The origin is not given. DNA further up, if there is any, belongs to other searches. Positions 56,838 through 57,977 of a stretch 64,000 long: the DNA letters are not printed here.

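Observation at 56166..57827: AT-rich (~35% GC) membrane gene abutting a Cas4-like Fe-S PD-(D/E)XK nuclease: candidate horizontally acquired two-gene defence or DNA-processing module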

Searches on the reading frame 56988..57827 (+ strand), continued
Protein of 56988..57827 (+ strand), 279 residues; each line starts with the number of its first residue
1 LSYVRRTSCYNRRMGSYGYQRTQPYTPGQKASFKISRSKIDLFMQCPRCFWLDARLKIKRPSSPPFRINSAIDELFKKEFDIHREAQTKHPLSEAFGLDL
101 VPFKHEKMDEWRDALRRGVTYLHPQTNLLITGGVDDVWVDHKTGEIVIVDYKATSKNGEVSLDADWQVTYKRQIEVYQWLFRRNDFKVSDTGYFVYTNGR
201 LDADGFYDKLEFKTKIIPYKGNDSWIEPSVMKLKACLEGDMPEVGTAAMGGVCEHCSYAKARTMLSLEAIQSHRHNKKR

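Call 27: search_solved_structures(query=window:57027-57827:+, max_evalue=1, show_alignments=2)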
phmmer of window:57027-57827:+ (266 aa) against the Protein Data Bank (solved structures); distinct sequences matched with E-value up to 1: 4.
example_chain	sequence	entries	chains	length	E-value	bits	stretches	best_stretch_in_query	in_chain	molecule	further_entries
1kec_A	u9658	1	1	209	0.13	15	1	59-128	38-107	PENICILLIN ACYLASE ALPHA SUBUNIT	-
1jx9_A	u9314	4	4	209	0.13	15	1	59-128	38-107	penicillin G acylase alpha subunit | Penicillin Acylase alpha subunit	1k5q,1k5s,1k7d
1ai4_A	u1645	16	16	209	0.13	15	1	59-128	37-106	PENICILLIN AMIDOHYDROLASE | PENICILLIN ACYLASE | PENICILLIN G ACYLASE ALPHA SUBUNIT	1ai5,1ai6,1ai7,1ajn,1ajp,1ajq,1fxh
1e3a_A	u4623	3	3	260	0.19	14.4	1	59-128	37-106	PENICILLIN AMIDASE ALPHA SUBUNIT | PENICILLIN G ACYLASE ALPHA SUBUNIT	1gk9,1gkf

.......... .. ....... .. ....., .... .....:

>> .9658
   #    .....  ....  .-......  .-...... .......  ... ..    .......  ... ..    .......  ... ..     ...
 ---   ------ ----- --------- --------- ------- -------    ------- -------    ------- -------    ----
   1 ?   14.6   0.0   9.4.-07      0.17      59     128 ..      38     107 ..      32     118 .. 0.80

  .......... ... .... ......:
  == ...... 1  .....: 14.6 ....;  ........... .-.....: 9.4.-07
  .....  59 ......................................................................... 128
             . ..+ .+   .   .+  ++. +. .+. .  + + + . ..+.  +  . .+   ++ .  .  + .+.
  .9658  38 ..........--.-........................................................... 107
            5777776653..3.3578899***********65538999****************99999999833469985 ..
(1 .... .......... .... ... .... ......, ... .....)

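Call 41: search_solved_structures(query=A3, max_evalue=1, show_alignments=2)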
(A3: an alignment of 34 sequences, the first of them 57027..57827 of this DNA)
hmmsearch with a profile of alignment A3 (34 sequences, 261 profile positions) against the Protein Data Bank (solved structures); distinct sequences matched with E-value up to 1: 4.
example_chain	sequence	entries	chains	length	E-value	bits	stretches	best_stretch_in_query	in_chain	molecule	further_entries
5yj6_A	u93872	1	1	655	0.032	16.8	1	150-170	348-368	Dockerin type I repeat-containing protein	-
1l1y_A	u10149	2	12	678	0.038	16.5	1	150-169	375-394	cellobiohydrolase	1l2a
7kw6_A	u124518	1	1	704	0.24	13.9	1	149-171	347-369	Exoglucanase-2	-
4xwl_A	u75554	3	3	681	0.25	13.8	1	149-168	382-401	Exoglucanase S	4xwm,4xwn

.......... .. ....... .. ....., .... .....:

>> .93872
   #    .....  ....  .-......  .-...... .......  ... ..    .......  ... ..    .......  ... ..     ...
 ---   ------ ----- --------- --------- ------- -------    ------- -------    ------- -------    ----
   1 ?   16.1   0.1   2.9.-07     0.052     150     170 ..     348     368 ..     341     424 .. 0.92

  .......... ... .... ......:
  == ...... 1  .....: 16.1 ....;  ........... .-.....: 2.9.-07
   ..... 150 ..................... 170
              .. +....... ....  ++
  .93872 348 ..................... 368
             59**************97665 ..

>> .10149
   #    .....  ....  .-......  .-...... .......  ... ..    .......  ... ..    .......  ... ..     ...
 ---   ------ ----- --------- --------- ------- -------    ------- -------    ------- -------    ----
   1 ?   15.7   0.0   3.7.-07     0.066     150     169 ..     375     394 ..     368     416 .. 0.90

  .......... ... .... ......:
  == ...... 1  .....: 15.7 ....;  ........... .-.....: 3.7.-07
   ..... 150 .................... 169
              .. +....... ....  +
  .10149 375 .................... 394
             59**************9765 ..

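Call 47: predict_structure(alignment_id=A3)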
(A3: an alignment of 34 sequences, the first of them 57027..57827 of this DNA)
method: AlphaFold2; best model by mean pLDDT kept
length: 266 residues; sequences in the alignment: 34
mean_pLDDT: 86.0   pTM: 0.83
mean pLDDT of the five models: 86.0, 85.4, 84.9, 80.9, 79.7
residues with pLDDT >= 90: 146; 70-90: 94; 50-70: 19; < 50: 7
segments of 3 or more residues with pLDDT < 50: 1-7
pLDDT, mean of each block of 10 residues (from residue 1): 49 95 91 90 82 74 93 95 95 93 85 95 96 94 73 83 97 98 80 72 94 96 93 75 75 80 71
secondary structure, 60 per line:
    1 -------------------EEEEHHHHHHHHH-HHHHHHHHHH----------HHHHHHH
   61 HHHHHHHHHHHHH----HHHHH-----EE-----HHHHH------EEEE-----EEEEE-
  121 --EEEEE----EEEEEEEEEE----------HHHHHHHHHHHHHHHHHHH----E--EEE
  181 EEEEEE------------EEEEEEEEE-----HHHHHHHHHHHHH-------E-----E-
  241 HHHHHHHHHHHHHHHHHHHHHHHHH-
elements in order: E20-23 H24-32 H34-43 H54-73 H78-82 H95-99 E106-109 E115-119 E123-127 E132-141 H152-170 E178-186 E199-207 H213-225 H241-265

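Call 52: fold_search(model_id=the predicted structure, library=pdb)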
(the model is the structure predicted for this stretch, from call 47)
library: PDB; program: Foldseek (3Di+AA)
matches with E <= 10: 651; with E <= 0.001: 9
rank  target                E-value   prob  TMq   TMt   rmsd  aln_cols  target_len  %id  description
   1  9kqh_A                2.3e-05  1.00  0.34  0.15   7.4       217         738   13  Crystal structure of Finegoldia magna DinG in complex with ssDNA and ADPNP (released 2025-12-03)
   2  3h4r                  5.2e-05  1.00  0.46  0.54   8.9       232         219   15  Crystal structure of E. coli RecE exonuclease (released 2009-05-26)
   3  4ic1_D                6.2e-05  1.00  0.35  0.43   7.9       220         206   13  Crystal structure of SSO0001 (released 2013-01-16)
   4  5zyt_C                4.1e-04  0.98  0.30  0.34  11.4       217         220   15  Crystal structure of human MGME1 with 3' overhang double strand DNA3 (released 2018-09-19)
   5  5zyv_A                5.2e-04  0.95  0.28  0.34  11.7       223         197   13  Crystal structure of human MGME1 with single strand DNA2 and Ca2+ (released 2018-09-19)
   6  8xa9_B                7.2e-04  1.00  0.31  0.37   6.9       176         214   14  Human MGME1 in complex with 5'-overhang DNA (released 2024-03-20)
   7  6m9k_B                7.2e-04  0.99  0.34  0.39   6.6       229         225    8  Crystal structure of lambda exonuclease in complex with the Red beta C-terminal domain (released 2019-01-02)
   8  5zyu_A                9.2e-04  0.96  0.29  0.33  11.4       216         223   13  The crystal structure of humanMGME1 with single strand DNA2 (released 2018-09-19)
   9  5zyt_A                9.8e-04  0.96  0.31  0.36  11.0       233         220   16  Crystal structure of human MGME1 with 3' overhang double strand DNA3 (released 2018-09-19)
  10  5zyt_D                1.0e-03  0.94  0.28  0.33  11.4       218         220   13  Crystal structure of human MGME1 with 3' overhang double strand DNA3 (released 2018-09-19)
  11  3sm4_A                1.6e-03  0.97  0.34  0.38   7.1       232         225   10  Crystal Structure of the K131A Mutant of Lambda Exonuclease in Complex with a 5'-Phosphorylated 14-mer/12-mer Duplex a (released 2011-07-20)
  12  4cei_B                2.2e-03  0.93  0.36  0.11  17.2       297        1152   11  Crystal structure of ADPNP-bound AddAB with a forked DNA substrate (released 2014-03-12)
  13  3sm4_B                2.3e-03  0.97  0.34  0.39   6.9       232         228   10  Crystal Structure of the K131A Mutant of Lambda Exonuclease in Complex with a 5'-Phosphorylated 14-mer/12-mer Duplex a (released 2011-07-20)
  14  4cej_B                2.3e-03  0.91  0.35  0.11  17.7       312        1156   11  Crystal structure of AddAB-DNA-ADPNP complex at 3 Angstrom resolution (released 2014-03-12)
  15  1avq_C                3.4e-03  0.96  0.33  0.38   6.9       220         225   10  TOROIDAL STRUCTURE OF LAMBDA EXONUCLEASE DETERMINED AT 2.4 ANGSTROMS (released 1998-03-18)
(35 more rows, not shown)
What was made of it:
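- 57027..57827 (+): Stand-alone Cas4/RecB-like PD-(D/E)XK nuclease (266 aa). The catalytic residues are D122/D123, D137-Y-K139 and Q160...Y164. The invariant cysteines are C33-x2-C36 and C240-x2-C243. The AF2 model (pLDDT 86) matches RecE 3h4r, Cas4 SSO0001 4ic1, MGME1, lambda exonuclease and AddB (calls 47, 52).
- Closest known: RecE. Same: All are enzymes that resect DNA ends or process single-stranded DNA (call 52).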

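Call 69: search_protein_families(library=phrogs, proteins=[window:57027-57827:+, L001:5235-5972:+], max_evalue=0.01)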
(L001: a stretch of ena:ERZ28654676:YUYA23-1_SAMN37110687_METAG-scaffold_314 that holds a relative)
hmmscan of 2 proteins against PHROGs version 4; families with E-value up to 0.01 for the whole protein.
window:57027-57827:+ (266 aa): 2 families
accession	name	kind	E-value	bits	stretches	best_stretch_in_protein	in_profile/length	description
phrog_31195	-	unknown function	5.8e-16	59.7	1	20-249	4-224/232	-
phrog_1218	-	DNA, RNA and nucleotide metabolism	0.00054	20.3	0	115-189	138-212/364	exonuclease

L001:5235-5972:+ (245 aa): 0 families
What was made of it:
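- The nuclease matches phrog_31195 at 5.8e-16 (call 69).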

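Call 81: search_protein_families(library=padloc, proteins=[L001:5235-5972:+, L001:7585-8454:+], max_evalue=0.01)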
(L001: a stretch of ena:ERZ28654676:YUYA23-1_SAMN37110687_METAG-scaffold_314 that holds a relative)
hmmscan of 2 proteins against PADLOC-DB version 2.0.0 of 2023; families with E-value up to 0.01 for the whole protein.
L001:5235-5972:+ (245 aa): 0 families

L001:7585-8454:+ (289 aa): 0 families

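Call 87: find_related_loci(query=A3, collection=viral_contigs, flank=5000)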
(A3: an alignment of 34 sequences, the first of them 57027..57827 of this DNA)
Query A3 (266 aa) in viral_contigs; peptide patterns used: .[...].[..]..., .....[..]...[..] (x = any residue, [..] = any of these).
56 stretches matched a pattern; 7 encode a relative of the query (tblastn E <= 1e-3); 7 distinct loci.
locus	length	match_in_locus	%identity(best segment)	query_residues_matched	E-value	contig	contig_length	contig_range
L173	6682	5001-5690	54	12-248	3e-89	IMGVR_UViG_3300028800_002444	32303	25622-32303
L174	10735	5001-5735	51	4-253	4e-84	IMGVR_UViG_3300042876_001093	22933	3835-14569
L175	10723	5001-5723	52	4-248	7e-82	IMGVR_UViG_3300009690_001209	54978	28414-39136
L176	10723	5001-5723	52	4-248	7e-82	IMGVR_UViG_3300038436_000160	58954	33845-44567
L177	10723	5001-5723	51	4-248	4e-79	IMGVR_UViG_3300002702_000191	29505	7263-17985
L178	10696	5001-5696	50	12-248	7e-79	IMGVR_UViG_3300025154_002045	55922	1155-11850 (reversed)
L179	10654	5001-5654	44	21-250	2e-60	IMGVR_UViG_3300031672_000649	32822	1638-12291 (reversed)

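Call 90: search_protein_families(library=pfam, proteins=[L175:3-2186:+, L175:2140-4986:+, L175:5747-7033:+, L179:2690-3853:+, L179:3856-4947:+, L179:5815-6339:+, L179:6336-7187:+, L179:7191-7751:+, L173:2012-3709:+, L173:3706-4929:+], max_evalue=0.001)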
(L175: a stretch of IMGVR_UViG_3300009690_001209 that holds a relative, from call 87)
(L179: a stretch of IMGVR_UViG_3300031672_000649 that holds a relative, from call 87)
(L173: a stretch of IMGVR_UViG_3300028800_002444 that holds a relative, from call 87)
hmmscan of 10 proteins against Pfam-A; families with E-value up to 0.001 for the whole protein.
L175:3-2186:+ (727 aa): 4 families
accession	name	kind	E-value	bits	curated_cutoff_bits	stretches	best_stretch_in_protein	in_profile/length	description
PF07669.17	Eco57I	-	9.5e-28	97.9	25.3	1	176-427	1-171/171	Eco57I restriction-modification methylase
PF12950.13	TaqI_C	-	1.4e-21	77.4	26.5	1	542-658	5-118/118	TaqI-like C-terminal specificity domain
PF02384.22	N6_Mtase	-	2.6e-12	47.1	20.4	0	316-440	116-231/311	N-6 DNA Methylase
PF20473.4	MmeI_Mtase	-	2.9e-06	27.1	27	1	94-197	9-84/259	MmeI, DNA-methyltransferase domain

L175:2140-4986:+ (948 aa): 0 families

L175:5747-7033:+ (428 aa): 2 families
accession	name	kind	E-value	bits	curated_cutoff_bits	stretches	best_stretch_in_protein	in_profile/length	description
PF13365.12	Trypsin_2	-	9.7e-23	81.9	27.6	1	140-275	1-144/144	Trypsin-like peptidase domain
PF00089.32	Trypsin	-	5.6e-06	26.8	20.6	1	139-279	26-198/220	Trypsin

L179:2690-3853:+ (387 aa): 1 family
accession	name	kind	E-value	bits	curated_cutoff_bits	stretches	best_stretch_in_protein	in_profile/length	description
PF13651.11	EcoRI_methylase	-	1.8e-138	462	26.4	1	5-348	1-339/345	Adenine-specific methyltransferase EcoRI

L179:3856-4947:+ (363 aa): 3 families
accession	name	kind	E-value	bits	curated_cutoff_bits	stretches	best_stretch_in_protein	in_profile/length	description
PF03235.19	GmrSD_N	-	1.6e-16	61.5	33.2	1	34-154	13-198/199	GmrSD restriction endonuclease, N-terminal domain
PF01844.29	HNH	-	7.9e-14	52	21.4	1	318-362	1-46/47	HNH endonuclease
PF14279.12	HNH_5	-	1.7e-07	31.5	27.5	1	318-361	1-44/56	HNH endonuclease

L179:5815-6339:+ (174 aa): 1 family
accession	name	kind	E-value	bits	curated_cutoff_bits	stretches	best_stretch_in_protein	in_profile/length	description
PF08937.16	ThsB_TIR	-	4.5e-19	69.1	21.2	1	15-113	1-99/100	Thoeris protein ThsB, TIR-like domain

L179:6336-7187:+ (283 aa): 1 family
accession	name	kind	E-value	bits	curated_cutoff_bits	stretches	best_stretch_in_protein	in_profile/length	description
PF20016.6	ThsA_Macro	-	1e-57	195.2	25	1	84-264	1-183/183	Thoeris protein ThsA, Macro domain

L179:7191-7751:+ (186 aa): 1 family
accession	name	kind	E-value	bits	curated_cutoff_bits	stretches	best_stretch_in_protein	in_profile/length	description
PF08937.16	ThsB_TIR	-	8.3e-18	65.1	21.2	1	8-111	1-95/100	Thoeris protein ThsB, TIR-like domain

L173:2012-3709:+ (565 aa): 3 families
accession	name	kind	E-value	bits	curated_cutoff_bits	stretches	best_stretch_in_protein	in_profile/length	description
PF00176.29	SNF2-rel_dom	-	2.2e-20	73.4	24.9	1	123-381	17-286/290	SNF2-related domain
PF00271.37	Helicase_C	-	2.6e-09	37.8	23.5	1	401-507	4-110/110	Helicase conserved C-terminal domain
PF04851.21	ResIII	-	3.2e-05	24.3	22.5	1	111-209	8-109/164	Type III restriction enzyme, res subunit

L173:3706-4929:+ (407 aa): 0 families
